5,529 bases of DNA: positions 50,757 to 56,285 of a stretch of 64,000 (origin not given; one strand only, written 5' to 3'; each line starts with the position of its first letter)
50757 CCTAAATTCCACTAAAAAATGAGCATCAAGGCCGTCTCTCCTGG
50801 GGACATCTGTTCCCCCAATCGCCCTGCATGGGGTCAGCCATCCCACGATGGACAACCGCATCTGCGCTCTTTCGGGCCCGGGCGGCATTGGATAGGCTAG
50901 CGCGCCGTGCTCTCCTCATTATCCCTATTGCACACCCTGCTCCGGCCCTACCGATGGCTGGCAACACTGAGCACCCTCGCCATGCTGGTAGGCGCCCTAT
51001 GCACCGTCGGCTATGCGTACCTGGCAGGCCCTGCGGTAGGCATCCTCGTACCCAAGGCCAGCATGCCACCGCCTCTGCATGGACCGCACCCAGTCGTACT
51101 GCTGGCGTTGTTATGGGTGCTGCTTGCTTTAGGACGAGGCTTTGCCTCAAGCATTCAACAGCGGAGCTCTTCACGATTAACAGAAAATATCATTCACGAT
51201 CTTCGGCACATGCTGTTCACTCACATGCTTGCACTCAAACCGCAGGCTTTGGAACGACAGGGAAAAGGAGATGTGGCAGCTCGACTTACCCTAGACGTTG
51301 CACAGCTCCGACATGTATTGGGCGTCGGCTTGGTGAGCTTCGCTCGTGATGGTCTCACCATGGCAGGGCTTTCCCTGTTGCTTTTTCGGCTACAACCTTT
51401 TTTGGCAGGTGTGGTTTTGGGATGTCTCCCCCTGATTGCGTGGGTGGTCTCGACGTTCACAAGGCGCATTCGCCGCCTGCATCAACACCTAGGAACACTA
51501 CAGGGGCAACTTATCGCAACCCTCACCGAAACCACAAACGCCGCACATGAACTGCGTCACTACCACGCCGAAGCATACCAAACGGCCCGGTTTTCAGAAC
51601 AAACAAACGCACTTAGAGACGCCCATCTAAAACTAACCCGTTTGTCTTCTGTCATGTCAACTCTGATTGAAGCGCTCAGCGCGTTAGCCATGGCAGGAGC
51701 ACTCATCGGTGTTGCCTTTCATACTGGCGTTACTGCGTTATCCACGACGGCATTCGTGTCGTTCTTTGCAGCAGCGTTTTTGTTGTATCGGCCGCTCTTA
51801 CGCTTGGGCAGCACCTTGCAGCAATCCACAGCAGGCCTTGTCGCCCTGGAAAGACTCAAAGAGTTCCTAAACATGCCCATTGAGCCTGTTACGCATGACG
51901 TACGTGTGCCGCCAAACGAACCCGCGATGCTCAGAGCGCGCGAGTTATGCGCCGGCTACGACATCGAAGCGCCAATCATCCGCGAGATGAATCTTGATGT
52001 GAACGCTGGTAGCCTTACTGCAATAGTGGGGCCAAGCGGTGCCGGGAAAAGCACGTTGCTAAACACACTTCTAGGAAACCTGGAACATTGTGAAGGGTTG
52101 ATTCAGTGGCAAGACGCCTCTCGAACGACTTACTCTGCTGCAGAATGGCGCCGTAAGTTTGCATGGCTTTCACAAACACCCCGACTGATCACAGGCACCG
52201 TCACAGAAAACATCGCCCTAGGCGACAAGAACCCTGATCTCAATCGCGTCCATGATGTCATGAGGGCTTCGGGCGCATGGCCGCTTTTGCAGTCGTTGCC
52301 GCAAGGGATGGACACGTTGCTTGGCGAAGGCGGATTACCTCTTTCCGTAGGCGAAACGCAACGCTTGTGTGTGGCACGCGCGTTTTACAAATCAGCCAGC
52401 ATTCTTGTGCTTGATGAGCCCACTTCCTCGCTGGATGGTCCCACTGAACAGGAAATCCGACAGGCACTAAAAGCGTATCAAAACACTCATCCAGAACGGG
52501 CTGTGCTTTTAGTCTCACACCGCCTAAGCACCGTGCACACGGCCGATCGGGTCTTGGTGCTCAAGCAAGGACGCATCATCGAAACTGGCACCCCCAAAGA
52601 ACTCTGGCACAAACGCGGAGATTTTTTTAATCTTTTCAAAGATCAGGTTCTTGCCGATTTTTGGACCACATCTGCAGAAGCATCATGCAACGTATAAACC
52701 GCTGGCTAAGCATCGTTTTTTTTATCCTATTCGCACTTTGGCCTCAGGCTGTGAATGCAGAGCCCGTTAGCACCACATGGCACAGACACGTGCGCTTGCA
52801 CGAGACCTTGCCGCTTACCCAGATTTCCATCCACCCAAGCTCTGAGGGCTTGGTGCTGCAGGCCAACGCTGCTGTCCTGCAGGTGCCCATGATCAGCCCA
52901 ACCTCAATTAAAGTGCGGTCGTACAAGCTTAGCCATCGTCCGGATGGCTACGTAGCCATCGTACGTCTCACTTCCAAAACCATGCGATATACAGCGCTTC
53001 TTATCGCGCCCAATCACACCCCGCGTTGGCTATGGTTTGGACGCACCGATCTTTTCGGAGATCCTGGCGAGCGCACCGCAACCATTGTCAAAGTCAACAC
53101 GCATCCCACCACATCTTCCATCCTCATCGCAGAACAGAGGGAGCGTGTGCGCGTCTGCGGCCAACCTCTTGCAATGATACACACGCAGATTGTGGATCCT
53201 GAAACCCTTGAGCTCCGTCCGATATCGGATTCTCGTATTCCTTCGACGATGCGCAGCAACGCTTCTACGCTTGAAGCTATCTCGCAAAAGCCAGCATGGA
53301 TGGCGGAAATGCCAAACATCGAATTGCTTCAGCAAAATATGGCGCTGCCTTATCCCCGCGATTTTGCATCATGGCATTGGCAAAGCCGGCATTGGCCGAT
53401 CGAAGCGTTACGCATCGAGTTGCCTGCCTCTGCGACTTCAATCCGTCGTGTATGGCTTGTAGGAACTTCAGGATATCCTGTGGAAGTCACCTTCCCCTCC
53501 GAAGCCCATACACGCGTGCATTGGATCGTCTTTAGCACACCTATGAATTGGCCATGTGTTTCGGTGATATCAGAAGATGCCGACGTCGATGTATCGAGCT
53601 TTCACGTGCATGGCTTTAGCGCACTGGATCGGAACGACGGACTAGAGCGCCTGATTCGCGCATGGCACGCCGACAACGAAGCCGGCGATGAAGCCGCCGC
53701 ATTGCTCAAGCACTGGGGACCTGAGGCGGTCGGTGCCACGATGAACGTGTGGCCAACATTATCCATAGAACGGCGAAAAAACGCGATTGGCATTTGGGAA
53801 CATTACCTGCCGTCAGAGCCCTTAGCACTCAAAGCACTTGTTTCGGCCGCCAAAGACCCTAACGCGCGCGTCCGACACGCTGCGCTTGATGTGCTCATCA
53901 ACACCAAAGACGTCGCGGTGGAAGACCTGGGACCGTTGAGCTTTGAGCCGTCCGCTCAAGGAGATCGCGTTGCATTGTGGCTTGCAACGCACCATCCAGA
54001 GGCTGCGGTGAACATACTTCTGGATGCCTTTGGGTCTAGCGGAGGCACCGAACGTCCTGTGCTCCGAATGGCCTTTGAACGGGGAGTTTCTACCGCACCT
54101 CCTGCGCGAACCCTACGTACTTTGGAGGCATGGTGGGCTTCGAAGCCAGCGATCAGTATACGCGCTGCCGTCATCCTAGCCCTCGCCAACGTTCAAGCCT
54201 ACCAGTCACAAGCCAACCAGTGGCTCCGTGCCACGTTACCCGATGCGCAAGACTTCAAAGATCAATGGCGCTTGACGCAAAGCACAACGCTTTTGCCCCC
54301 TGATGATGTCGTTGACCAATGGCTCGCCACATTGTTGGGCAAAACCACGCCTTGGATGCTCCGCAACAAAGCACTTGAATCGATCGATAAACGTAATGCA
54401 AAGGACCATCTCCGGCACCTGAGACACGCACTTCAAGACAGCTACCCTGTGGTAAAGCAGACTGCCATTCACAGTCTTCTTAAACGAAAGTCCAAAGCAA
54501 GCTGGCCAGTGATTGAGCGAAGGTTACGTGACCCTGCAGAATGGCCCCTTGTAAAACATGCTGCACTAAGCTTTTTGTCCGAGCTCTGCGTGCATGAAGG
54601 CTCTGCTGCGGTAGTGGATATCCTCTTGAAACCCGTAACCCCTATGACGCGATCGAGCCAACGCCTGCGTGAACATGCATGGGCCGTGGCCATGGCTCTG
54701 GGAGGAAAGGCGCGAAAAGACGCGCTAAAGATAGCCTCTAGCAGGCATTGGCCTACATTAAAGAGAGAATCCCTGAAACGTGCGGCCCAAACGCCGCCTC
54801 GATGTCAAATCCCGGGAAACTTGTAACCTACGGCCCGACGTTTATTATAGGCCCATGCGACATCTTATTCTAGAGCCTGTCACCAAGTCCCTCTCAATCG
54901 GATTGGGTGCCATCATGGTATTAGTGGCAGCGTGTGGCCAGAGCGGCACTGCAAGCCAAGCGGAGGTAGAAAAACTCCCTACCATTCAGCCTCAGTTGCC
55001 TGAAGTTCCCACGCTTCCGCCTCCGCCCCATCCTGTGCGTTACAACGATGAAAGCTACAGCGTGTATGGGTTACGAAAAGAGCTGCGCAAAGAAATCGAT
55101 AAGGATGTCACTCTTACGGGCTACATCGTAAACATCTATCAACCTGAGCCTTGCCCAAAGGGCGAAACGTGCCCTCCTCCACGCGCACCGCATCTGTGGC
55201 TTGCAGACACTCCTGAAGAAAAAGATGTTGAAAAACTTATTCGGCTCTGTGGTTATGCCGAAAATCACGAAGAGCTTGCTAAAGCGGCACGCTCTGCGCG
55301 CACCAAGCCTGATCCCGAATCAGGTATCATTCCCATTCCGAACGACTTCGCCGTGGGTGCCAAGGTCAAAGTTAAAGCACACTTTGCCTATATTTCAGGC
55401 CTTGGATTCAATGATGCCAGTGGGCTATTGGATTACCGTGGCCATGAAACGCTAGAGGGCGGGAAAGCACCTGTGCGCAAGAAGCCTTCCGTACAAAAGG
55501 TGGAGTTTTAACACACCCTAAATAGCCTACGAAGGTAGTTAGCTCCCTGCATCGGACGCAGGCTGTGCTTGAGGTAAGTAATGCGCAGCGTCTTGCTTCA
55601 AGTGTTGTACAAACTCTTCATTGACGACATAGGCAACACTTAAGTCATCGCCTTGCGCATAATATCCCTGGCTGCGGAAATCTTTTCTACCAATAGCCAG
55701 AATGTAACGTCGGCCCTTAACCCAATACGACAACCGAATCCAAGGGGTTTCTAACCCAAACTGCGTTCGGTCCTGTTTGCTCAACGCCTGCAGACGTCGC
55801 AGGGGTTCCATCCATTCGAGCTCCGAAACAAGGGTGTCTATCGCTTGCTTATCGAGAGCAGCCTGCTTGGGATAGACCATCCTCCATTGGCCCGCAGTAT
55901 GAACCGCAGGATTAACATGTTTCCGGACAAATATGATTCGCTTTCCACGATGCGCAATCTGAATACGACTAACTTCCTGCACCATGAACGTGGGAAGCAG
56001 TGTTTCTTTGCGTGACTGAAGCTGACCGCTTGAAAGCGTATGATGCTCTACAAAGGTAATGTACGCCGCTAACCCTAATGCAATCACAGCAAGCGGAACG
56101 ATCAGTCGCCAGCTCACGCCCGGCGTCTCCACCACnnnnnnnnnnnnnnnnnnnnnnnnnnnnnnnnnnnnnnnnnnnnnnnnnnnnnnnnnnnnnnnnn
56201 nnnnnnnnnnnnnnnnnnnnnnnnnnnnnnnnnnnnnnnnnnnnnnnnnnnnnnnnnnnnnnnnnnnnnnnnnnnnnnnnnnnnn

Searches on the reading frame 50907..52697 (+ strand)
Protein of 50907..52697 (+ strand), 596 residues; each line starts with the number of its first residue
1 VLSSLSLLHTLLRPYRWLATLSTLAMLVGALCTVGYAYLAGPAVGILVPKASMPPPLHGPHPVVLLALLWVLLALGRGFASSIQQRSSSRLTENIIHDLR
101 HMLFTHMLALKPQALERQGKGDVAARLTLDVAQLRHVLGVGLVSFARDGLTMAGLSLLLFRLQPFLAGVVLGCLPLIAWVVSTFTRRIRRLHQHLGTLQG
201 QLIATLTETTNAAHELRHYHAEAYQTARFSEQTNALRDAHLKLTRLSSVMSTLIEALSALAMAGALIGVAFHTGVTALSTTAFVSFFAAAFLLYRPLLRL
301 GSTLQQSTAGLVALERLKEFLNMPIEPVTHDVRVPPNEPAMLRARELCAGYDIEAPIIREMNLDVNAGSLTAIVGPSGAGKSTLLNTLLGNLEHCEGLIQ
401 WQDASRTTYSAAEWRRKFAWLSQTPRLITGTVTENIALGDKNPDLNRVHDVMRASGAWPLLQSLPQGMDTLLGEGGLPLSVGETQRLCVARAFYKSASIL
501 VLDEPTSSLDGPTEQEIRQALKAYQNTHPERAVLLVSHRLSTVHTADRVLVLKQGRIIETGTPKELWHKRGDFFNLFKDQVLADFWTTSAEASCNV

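Call 21: find_encoding_contigs(protein=window:50907-52697:+, flank=10000, max_places=1)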
Protein window:50907-52697:+ (596 aa): no gene with exactly this product is on record in the collection.

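Call 33: search_protein_families(library=pfam, proteins=[window:50907-52697:+], max_evalue=0.001)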
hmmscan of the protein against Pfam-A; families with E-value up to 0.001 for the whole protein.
window:50907-52697:+ (596 aa): 7 families
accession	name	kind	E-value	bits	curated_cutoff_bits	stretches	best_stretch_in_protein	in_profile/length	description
PF00664.28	ABC_membrane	-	1.4e-31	110.7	28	1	21-288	3-268/274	ABC transporter transmembrane region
PF00005.33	ABC_tran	-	4.1e-28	99.1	25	1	359-507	2-137/137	ABC transporter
PF13304.12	AAA_21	-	6.4e-07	30.2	27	0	370-388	1-19/304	AAA domain, putative AbiEii toxin, Type IV TA system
PF02463.25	SMC_N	-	3.2e-05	23.9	40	0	487-553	149-212/220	RecF/RecN/SMC N terminal domain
PF03193.22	RsgA_GTPase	-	3.6e-05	24.1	30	1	368-394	106-132/174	RsgA GTPase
PF13555.12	AAA_29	-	0.00058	20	27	0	364-386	18-40/61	P-loop containing region of AAA domain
PF13401.12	AAA_22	-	0.00062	20.5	27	0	369-396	6-34/130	AAA domain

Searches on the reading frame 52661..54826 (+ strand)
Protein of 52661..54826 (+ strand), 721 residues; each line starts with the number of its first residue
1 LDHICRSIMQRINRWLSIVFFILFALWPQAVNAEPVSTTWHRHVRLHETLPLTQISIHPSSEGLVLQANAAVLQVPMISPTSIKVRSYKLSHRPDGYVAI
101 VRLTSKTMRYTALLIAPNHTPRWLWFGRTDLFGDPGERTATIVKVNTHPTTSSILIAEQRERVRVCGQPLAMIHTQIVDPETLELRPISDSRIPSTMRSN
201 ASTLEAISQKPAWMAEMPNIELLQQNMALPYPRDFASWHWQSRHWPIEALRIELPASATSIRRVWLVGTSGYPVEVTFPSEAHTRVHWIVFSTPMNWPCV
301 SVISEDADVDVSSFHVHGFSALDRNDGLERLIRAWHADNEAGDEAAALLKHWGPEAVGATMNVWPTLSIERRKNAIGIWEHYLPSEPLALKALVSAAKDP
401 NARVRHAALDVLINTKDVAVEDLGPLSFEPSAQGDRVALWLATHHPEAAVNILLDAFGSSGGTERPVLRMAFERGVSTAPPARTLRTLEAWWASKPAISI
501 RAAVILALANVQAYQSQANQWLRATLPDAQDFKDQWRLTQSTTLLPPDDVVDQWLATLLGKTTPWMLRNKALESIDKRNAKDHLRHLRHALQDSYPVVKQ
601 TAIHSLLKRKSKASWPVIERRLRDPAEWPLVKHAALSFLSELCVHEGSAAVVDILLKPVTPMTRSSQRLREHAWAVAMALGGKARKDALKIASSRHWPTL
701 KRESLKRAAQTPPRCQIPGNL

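Call 22: find_encoding_contigs(protein=window:52661-54826:+, flank=10000, max_places=1)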
Protein window:52661-54826:+ (721 aa): no gene with exactly this product is on record in the collection.

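Call 33: search_protein_families(library=pfam, proteins=[window:52661-54826:+], max_evalue=0.001)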
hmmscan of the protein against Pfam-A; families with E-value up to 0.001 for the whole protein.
window:52661-54826:+ (721 aa): 2 families
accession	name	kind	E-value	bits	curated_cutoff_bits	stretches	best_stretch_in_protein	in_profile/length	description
PF13646.12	HEAT_2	-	1.2e-11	45.2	27.7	1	555-637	4-85/88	HEAT repeats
PF02985.28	HEAT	-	4.5e-05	23.8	23.5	0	390-412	2-24/31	HEAT repeat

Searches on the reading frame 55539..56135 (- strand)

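Call 33: search_protein_families(library=pfam, proteins=[window:55539-56135:-], max_evalue=0.001)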
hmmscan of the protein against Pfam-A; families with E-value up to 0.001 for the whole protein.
window:55539-56135:- (198 aa): 1 family
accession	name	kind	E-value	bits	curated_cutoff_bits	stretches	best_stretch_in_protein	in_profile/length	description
PF14238.11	DUF4340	-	1e-07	32.8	25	1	84-184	1-100/183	Domain of unknown function (DUF4340)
